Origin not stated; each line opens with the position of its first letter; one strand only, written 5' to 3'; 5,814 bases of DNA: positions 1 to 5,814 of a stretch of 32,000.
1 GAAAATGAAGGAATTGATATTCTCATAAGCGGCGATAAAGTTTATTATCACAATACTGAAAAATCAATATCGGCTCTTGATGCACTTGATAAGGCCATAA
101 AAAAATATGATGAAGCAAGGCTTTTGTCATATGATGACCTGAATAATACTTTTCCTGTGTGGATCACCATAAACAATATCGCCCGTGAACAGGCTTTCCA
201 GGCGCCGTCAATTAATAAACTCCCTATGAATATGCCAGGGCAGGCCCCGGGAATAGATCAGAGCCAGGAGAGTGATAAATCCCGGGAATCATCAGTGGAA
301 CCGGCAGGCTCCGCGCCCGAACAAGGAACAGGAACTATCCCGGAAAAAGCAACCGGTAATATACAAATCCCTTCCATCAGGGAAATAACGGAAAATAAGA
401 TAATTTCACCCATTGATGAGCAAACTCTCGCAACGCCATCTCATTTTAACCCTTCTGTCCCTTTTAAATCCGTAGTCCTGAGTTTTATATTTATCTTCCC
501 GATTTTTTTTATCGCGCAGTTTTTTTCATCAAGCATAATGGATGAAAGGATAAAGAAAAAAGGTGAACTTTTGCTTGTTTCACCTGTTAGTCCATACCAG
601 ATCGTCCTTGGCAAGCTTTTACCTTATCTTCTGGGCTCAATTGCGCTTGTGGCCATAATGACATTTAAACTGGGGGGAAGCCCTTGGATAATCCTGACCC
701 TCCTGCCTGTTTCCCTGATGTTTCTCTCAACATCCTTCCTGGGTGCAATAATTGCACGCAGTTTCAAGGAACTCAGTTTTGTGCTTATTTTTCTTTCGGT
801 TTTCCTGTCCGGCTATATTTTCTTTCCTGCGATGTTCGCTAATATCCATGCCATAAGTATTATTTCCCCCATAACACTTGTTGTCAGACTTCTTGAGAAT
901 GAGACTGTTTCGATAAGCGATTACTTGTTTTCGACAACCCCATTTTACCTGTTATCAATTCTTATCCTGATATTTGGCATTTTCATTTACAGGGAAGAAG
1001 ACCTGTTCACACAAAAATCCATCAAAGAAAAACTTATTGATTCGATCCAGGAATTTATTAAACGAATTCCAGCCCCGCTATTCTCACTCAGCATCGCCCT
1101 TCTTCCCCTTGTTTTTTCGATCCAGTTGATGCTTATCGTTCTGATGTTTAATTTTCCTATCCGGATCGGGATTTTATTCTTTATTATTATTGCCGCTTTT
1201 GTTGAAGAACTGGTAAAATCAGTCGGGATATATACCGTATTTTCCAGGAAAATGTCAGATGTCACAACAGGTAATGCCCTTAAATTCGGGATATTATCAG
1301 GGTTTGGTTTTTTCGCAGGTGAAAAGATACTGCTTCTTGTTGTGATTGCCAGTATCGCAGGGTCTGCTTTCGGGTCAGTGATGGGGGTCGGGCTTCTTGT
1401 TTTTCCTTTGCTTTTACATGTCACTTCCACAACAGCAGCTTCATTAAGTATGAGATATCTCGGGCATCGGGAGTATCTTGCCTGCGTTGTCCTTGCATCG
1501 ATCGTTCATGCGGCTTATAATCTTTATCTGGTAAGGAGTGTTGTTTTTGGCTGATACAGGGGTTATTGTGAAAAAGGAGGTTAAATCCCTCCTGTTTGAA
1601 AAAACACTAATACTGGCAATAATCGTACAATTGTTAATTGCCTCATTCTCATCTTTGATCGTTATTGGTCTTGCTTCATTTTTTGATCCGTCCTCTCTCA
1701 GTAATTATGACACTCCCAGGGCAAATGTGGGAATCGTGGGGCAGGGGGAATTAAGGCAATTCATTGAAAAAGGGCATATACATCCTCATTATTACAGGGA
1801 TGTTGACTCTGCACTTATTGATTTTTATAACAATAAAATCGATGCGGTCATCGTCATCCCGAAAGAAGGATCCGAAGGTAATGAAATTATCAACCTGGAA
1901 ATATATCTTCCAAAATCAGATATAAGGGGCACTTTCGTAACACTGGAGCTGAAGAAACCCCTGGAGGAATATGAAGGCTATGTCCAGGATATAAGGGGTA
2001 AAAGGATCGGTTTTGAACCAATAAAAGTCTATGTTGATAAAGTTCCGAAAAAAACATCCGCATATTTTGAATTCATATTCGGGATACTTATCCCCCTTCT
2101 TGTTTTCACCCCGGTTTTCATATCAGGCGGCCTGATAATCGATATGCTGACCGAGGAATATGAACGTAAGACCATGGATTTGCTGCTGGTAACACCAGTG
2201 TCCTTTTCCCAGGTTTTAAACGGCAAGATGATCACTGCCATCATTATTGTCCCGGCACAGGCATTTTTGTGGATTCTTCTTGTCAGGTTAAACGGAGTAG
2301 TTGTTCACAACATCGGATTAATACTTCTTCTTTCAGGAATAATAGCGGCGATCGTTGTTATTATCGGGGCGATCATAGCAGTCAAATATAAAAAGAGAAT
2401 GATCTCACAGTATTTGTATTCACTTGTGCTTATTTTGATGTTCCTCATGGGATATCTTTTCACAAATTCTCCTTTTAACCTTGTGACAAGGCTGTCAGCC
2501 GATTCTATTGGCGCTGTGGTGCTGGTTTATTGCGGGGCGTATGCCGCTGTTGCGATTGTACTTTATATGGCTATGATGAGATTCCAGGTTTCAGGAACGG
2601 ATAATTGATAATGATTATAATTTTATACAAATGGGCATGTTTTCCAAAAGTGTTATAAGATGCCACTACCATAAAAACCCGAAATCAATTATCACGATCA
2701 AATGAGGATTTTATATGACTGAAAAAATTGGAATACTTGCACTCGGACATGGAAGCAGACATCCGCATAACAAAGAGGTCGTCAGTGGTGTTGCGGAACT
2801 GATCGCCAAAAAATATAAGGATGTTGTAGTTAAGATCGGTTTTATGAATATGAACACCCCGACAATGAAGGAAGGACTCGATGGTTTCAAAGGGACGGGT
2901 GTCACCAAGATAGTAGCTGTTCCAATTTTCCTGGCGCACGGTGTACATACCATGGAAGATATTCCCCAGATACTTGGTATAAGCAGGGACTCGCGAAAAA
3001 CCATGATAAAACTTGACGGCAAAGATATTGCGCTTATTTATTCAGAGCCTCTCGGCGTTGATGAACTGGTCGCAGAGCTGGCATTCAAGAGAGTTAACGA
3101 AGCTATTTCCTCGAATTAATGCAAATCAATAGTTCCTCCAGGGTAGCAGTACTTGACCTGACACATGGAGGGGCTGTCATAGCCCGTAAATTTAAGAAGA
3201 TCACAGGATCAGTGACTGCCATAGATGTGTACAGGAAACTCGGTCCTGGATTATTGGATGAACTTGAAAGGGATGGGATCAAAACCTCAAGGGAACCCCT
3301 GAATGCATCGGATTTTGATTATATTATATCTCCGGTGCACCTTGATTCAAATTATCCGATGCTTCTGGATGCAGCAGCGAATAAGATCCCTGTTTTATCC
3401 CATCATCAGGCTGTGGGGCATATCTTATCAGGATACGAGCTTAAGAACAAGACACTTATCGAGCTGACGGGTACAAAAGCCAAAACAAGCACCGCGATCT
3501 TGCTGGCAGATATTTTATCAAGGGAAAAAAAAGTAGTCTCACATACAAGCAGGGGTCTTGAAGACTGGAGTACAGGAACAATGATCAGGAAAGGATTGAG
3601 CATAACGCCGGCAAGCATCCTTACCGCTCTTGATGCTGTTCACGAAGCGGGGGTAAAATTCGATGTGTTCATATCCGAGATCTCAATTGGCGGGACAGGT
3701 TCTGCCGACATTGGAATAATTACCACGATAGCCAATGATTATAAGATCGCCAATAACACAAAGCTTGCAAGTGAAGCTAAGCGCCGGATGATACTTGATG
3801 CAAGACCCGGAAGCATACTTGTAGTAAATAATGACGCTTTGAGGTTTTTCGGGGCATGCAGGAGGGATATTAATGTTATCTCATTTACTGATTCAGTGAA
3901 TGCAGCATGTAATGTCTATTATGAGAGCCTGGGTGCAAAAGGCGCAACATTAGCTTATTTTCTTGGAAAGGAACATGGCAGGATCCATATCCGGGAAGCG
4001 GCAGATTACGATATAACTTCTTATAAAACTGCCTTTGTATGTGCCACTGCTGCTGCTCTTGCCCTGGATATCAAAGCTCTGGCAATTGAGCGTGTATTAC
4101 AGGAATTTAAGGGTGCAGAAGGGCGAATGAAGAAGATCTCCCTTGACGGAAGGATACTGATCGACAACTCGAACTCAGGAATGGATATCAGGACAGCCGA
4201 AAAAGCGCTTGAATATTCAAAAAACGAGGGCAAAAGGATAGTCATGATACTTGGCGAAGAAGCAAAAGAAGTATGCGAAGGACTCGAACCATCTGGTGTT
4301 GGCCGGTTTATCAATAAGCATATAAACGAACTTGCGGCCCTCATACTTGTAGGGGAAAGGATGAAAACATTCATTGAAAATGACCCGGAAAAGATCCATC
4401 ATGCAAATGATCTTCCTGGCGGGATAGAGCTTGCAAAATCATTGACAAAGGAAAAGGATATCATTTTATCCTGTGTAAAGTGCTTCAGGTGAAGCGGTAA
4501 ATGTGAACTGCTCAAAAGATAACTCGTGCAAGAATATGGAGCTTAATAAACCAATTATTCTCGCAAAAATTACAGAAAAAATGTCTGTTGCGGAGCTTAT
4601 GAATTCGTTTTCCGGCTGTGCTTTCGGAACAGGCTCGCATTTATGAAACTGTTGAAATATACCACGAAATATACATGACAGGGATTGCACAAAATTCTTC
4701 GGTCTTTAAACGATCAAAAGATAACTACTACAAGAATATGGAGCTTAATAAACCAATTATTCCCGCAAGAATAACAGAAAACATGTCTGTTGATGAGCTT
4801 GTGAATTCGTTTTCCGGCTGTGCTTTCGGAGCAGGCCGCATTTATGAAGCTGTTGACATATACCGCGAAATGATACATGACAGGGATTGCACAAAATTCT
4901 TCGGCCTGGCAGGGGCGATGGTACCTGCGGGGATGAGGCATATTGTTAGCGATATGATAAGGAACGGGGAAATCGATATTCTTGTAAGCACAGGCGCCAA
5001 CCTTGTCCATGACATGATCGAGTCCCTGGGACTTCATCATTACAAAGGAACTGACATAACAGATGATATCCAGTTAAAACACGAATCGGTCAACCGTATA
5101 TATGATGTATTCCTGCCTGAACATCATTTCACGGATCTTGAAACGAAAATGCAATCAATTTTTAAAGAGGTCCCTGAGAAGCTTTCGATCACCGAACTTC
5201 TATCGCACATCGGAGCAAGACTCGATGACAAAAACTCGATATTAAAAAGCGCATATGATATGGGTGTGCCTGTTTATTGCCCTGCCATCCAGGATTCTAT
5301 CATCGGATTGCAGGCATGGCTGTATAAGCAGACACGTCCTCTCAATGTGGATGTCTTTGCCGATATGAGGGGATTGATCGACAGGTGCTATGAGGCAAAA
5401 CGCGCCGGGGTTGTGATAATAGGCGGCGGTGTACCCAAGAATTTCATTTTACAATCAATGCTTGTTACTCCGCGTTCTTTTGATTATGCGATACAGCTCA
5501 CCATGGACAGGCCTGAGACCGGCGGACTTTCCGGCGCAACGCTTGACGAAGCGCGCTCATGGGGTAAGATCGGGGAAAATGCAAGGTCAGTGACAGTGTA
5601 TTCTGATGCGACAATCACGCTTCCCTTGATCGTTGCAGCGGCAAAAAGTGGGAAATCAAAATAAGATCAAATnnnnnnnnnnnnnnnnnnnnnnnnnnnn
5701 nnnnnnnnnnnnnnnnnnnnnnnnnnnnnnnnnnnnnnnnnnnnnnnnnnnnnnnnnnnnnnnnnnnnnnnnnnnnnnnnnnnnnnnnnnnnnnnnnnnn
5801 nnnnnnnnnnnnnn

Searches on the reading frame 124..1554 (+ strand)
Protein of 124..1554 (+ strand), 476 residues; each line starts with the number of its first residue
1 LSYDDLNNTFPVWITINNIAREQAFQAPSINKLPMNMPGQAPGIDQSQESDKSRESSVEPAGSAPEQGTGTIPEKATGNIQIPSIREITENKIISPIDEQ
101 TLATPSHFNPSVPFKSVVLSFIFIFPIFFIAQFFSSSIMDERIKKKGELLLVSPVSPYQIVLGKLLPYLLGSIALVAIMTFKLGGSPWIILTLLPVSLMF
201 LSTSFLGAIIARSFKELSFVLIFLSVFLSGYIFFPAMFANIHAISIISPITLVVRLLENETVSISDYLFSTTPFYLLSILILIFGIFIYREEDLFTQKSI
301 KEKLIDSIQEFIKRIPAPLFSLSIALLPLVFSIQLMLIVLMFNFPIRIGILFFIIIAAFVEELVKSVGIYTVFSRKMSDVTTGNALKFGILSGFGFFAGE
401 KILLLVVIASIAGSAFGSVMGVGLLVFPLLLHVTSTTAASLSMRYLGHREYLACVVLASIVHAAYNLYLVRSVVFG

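Call 10: search_protein_families(library=pfam, proteins=[window:124-1554:+], max_evalue=0.01)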
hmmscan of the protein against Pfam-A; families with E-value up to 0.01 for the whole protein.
window:124-1554:+ (476 aa): 1 family
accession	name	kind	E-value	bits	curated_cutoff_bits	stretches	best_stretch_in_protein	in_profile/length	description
PF12698.13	ABC2_membrane_3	-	3.6e-12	46.5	31.6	1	89-288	135-340/347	ABC-2 family transporter protein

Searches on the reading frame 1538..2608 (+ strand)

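Call 10: search_protein_families(library=pfam, proteins=[window:1538-2608:+], max_evalue=0.01)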
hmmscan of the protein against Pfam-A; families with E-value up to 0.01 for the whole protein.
window:1538-2608:+ (356 aa): 4 families
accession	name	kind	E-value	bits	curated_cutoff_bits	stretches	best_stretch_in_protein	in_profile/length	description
PF12698.13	ABC2_membrane_3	-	1.5e-17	64.2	31.6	1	26-309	6-291/347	ABC-2 family transporter protein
PF12679.13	ABC2_membrane_2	-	1.2e-13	51.4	27.2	1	10-307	3-202/283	ABC-2 family transporter protein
PF12730.13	ABC2_membrane_4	-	0.003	18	27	1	187-304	56-177/179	ABC-2 family transporter protein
PF13346.12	ABC2_membrane_5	-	0.0092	16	25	1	184-349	35-199/205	ABC-2 family transporter protein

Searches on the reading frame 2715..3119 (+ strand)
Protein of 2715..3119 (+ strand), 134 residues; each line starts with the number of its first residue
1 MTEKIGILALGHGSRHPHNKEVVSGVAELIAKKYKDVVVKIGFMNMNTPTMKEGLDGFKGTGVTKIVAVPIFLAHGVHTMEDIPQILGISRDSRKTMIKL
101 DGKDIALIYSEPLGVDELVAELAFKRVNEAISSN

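Call 10: search_protein_families(library=pfam, proteins=[window:2715-3119:+], max_evalue=0.01)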
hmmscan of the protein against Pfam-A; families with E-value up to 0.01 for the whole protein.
window:2715-3119:+ (134 aa): 2 families
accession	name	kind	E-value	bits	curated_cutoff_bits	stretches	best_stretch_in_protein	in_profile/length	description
PF01903.22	CbiX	-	1.2e-24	87.1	22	1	12-123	1-104/106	CbiX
PF06180.16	CbiK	-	7.8e-07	29.1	26.2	1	7-131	144-261/262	Cobalt chelatase (CbiK)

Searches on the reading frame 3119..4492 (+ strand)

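Call 10: search_protein_families(library=pfam, proteins=[window:3119-4492:+], max_evalue=0.01)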
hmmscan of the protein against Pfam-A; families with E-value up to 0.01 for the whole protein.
window:3119-4492:+ (457 aa): 1 family
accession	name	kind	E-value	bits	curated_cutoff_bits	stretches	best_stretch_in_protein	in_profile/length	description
PF08245.18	Mur_ligase_M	-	0.00028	21.4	24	1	117-278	2-171/200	Mur ligase middle domain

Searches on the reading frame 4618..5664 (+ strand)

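Call 9: search_protein_families(library=pfam, proteins=[window:4618-5664:+], max_evalue=0.01)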
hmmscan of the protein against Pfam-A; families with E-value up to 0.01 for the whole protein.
window:4618-5664:+ (348 aa): 1 family
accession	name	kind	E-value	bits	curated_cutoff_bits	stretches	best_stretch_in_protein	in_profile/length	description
PF01916.23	DS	-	5.5e-106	354.5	27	1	60-341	1-287/288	Deoxyhypusine synthase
